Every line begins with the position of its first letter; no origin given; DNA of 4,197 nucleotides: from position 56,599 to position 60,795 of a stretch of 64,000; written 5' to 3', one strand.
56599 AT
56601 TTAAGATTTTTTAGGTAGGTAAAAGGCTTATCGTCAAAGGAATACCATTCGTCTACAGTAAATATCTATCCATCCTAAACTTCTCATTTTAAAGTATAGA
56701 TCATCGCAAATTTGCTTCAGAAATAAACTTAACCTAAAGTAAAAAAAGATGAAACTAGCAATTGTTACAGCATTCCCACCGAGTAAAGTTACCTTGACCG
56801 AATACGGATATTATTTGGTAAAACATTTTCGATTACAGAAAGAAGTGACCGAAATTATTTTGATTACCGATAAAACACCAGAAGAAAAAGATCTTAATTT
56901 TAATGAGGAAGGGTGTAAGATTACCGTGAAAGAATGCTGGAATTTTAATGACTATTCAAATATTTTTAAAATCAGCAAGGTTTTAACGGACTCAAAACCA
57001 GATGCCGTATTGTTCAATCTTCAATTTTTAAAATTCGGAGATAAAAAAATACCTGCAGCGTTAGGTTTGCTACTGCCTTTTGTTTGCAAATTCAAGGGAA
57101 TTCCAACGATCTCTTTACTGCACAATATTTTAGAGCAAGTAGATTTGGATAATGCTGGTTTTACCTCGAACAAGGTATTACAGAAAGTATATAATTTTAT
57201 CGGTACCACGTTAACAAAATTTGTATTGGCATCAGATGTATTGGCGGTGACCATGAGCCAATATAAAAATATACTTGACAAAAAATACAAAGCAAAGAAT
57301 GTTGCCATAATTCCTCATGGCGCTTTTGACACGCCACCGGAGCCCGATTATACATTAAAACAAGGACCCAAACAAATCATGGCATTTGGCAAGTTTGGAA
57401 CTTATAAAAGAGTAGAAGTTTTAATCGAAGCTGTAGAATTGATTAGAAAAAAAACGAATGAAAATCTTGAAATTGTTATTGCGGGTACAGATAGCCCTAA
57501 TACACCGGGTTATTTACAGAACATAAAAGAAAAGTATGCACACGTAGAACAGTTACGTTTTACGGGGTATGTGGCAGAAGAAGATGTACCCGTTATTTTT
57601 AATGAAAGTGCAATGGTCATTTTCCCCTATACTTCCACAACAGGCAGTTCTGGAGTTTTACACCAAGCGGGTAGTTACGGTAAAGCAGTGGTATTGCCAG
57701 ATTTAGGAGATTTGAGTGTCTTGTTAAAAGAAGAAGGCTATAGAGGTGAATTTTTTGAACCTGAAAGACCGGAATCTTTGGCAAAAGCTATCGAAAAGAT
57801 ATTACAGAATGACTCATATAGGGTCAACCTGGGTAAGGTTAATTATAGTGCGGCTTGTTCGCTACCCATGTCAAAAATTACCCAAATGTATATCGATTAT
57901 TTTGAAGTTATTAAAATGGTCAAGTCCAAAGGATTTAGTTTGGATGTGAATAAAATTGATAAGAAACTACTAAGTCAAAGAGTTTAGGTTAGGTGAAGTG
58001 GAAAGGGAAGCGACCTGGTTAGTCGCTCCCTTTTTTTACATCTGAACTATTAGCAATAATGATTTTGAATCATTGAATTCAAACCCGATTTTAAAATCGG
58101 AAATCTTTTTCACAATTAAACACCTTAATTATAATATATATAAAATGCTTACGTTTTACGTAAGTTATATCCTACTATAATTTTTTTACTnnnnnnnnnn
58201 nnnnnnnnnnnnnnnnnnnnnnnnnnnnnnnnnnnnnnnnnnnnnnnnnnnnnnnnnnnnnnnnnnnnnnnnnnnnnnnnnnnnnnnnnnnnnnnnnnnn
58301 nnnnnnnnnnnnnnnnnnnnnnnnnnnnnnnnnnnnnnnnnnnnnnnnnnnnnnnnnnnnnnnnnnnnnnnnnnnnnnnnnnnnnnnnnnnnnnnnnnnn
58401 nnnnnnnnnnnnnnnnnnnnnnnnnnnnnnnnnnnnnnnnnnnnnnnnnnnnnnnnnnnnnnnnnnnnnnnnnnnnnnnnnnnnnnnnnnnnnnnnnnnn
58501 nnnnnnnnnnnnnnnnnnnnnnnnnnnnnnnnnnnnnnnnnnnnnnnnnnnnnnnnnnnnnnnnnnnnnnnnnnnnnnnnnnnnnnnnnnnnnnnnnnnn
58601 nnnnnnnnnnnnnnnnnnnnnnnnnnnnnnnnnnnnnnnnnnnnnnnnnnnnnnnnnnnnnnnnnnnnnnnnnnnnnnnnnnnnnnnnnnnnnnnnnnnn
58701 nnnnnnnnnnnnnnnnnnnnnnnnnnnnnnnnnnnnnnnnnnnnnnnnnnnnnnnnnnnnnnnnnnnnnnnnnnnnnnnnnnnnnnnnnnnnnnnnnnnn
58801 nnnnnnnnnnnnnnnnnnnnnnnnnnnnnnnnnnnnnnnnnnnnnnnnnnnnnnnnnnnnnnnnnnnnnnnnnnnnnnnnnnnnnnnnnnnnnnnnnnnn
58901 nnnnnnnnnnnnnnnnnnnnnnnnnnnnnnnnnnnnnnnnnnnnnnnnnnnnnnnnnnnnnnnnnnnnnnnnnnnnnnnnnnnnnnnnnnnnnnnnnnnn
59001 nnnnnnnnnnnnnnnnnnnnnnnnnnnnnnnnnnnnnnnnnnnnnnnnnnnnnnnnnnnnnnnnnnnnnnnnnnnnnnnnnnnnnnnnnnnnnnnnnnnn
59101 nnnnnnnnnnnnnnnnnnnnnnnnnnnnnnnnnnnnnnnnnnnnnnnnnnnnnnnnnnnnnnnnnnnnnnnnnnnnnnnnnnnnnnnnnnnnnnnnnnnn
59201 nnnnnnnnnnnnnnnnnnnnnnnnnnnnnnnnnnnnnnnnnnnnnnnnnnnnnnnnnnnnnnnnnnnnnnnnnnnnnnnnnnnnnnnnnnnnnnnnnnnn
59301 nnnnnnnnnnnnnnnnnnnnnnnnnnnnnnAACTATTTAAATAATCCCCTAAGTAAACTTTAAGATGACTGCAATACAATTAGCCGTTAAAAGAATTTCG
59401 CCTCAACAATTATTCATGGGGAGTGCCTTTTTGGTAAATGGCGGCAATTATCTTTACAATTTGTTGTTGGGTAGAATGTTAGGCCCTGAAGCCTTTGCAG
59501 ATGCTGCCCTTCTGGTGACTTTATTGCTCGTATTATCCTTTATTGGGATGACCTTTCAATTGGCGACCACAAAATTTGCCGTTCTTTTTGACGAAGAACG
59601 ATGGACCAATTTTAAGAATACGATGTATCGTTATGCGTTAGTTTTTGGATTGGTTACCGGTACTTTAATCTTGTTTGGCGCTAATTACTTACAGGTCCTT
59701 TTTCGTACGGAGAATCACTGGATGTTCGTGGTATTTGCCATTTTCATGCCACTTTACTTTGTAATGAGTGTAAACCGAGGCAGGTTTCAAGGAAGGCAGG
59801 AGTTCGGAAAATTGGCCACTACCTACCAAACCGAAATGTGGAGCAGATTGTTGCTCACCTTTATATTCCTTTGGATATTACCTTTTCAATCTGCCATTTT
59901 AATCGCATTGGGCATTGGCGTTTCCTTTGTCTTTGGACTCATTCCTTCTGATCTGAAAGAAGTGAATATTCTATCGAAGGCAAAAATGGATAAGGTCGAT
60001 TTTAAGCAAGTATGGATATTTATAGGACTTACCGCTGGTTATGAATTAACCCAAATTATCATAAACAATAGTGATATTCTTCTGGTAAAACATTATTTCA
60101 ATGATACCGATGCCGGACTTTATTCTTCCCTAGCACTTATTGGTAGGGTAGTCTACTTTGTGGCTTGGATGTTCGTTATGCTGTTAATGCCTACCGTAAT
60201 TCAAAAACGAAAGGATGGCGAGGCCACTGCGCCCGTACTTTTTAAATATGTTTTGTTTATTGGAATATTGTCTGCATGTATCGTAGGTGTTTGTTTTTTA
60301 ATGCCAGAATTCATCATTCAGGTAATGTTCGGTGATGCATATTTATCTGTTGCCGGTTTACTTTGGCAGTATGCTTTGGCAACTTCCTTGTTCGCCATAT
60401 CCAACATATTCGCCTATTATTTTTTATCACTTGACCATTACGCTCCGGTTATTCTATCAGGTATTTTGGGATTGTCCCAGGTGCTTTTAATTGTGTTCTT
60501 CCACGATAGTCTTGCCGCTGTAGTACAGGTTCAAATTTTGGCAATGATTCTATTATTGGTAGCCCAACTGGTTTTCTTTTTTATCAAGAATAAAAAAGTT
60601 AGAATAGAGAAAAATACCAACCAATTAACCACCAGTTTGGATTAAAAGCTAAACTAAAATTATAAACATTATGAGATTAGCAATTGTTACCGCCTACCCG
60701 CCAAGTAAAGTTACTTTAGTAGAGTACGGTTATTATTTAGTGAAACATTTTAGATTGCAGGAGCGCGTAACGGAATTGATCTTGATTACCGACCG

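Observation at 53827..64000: Second, compact exopolysaccharide-type locus adjacent to the sensory operon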

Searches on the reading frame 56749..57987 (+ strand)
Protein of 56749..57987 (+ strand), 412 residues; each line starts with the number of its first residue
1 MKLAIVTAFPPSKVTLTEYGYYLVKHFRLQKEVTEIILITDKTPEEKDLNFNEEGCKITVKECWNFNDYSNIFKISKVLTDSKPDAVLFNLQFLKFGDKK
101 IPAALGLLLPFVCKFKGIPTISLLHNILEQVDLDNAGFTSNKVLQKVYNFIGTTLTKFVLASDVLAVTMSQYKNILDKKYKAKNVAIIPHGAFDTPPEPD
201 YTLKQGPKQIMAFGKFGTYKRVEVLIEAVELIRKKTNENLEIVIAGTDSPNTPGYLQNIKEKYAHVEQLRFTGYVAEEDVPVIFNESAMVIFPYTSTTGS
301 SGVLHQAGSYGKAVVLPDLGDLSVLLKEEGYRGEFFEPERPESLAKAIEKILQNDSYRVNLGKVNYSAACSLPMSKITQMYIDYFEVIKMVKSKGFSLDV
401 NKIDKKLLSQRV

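Call 3: search_protein_families(library=pfam, proteins=[window:56749-57987:+], max_evalue=0.01)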
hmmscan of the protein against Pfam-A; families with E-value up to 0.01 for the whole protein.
window:56749-57987:+ (412 aa): 2 families
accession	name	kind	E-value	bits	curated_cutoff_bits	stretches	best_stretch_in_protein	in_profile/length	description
PF00534.26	Glycos_transf_1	-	1.6e-21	77.1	26.4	1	202-363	10-167/172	Glycosyl transferases group 1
PF13692.12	Glyco_trans_1_4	-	2.8e-20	73.4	27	1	208-354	2-142/142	Glycosyl transferases group 1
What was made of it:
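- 56749..57987 (+): GT4 glycosyltransferase, copy a. Cytoplasmic, no TM helix. Lineage-specific duplicate. Pfam Glycos_transf_1 and Glyco_trans_1_4 (call 3).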

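Call 5: search_protein_families(library=ncbifam, proteins=[window:56749-57987:+], max_evalue=0.01)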
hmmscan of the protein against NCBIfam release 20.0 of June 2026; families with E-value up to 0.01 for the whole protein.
window:56749-57987:+ (412 aa): 10 families
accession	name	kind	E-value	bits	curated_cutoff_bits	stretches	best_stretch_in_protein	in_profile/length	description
NF041876.1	EPS_EpsE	equivalog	4.3e-11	42.7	400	1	204-363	211-370/389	exopolysaccharide biosynthesis GT4 family glycosyltransferase EpsE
TIGR03449.1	mycothiol_MshA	equivalog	4.7e-10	38.9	462.5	1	209-374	221-389/406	D-inositol-3-phosphate glycosyltransferase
TIGR04063.1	stp3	hypoth_equivalog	8.3e-08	31.5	442.05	1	168-357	165-363/397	TIGR04063 family PEP-CTERM/XrtA system glycosyltransferase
TIGR03088.1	stp2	hypoth_equivalog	2.3e-05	23.6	409.05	1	211-384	198-369/374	TIGR03088 family PEP-CTERM/XrtA system glycosyltransferase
TIGR04047.1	MSMEG_0565_glyc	hypoth_equivalog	0.00032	19.9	259.85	1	209-357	195-344/373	MSMEG_0565 family glycosyltransferase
NF012028.0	PRK15484.1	subfamily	0.00039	19.6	618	1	201-356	187-346/380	lipopolysaccharide N-acetylglucosaminyltransferase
TIGR04157.1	glyco_rSAM_CFB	subfamily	0.00061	18.9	400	1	174-279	182-293/406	TIGR04157 family glycosyltransferase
NF053513.1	Gtran_IagA_BgsA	equivalog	0.0018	17.3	460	1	200-386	154-329/333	LTA glycolipid anchor biosynthesis glycosyltransferase, IagA/BgsA family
NF050056.1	ProtGlycPglH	equivalog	0.0041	16.2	600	1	163-385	139-350/354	GalNAc-alpha-(1->4)-GalNAc-alpha-(1->3)-diNAcBac-PP-undecaprenol alpha-1,4-N-acetyl-D-galactosaminyltransferase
NF040654.1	MtaA_Meth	equivalog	0.0074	15.2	400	0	190-252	85-148/337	methylcobamide:CoM methyltransferase MtaA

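Call 29: search_solved_structures(query=window:56749-57987:+, max_evalue=0.001)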
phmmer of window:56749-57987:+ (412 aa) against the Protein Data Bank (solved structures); distinct sequences matched with E-value up to 0.001: 20.
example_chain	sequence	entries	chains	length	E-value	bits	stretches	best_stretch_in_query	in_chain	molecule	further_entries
3c4q_A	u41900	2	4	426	2.1e-06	30.5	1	209-364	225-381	Predicted glycosyltransferases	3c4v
3c48_A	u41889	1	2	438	2.2e-06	30.4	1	209-364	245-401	Predicted glycosyltransferases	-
9m88_C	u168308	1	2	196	0.00012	24.7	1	210-353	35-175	Glycogen synthase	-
2bfw_A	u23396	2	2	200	0.00013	24.6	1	210-353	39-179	GLGA GLYCOGEN SYNTHASE | PGS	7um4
3fro_A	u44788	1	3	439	0.00037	23.1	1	210-356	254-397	GlgA glycogen synthase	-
2bis_A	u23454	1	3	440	0.00038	23.1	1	210-356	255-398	GLGA GLYCOGEN SYNTHASE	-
3l01_A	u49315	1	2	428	0.0004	23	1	210-355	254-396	GlgA glycogen synthase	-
6hll_A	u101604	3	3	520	0.0006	22.4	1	210-354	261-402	Substance-P receptor,GlgA glycogen synthase,Substance-P receptor | Substance-P receptor,Substance-P receptor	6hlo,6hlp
6e59_A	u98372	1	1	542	0.00065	22.3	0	210-354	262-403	Substance-P receptor, GlgA glycogen synthase, Substance-P receptor chimera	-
6kqi_A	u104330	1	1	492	0.00073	22.1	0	210-354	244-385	Cannabinoid receptor 1,GlgA glycogen synthase,Cannabinoid receptor 1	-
6me2_A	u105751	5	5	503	0.00073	22.1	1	210-354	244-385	chimera protein of Melatonin receptor type 1A and GlgA glycogen synthase | Fusion protein of Melatonin receptor type 1A and GlgA glycogen synthase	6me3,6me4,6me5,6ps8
7br3_A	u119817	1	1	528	0.00074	22.1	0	210-354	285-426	Gonadotropin-releasing hormone receptor,GlgA glycogen synthase,Gonadotropin-releasing horm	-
6lfl_A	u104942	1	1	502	0.00075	22.1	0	210-354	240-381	C-X-C chemokine receptor type 2,GlgA glycogen synthase,C-X-C chemokine receptor type 2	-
6kp6_A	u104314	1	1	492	0.00078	22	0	210-354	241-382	Muscarinic acetylcholine receptor M4,GlgA glycogen synthase,Muscarinic acetylcholine recep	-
6kuw_A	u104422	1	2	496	0.0008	22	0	210-353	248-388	Alpha-2C adrenergic receptor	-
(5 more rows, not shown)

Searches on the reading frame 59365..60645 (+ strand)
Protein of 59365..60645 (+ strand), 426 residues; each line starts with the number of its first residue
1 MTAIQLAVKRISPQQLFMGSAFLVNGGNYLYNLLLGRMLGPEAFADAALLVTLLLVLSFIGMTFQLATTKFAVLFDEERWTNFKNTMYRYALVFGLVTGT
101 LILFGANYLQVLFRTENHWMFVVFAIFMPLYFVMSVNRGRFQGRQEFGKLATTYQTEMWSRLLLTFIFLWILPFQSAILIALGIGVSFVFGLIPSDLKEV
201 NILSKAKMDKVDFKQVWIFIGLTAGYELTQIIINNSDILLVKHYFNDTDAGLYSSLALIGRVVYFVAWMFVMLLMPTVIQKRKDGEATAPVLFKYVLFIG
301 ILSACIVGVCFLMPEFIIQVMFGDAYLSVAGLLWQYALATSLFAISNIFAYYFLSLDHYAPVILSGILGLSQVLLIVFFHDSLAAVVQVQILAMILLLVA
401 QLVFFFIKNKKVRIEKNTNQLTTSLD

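Call 3: search_protein_families(library=pfam, proteins=[window:59365-60645:+], max_evalue=0.01)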
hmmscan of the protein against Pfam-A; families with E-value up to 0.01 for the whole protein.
window:59365-60645:+ (426 aa): 1 family
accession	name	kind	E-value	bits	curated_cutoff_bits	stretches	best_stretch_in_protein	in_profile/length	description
PF13440.11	Polysacc_synt_3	-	1.7e-10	41.1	23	1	34-329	1-291/293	Polysaccharide biosynthesis protein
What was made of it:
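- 59365..60645 (+): MOP/PST-superfamily multi-pass membrane protein (Wzx-like flippase candidate). Pfam Polysacc_synt_3 E 1.7e-10 (call 3).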

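Call 5: search_protein_families(library=ncbifam, proteins=[window:59365-60645:+], max_evalue=0.01)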
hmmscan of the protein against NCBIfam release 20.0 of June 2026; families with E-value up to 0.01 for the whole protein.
window:59365-60645:+ (426 aa): 0 families

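Call 30: search_solved_structures(query=window:59365-60645:+, max_evalue=10)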
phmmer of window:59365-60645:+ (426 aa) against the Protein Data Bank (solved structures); distinct sequences matched with E-value up to 10: 0.
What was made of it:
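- Tried and rejected: PDB sequence search with the MOP protein: nothing (call 30).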
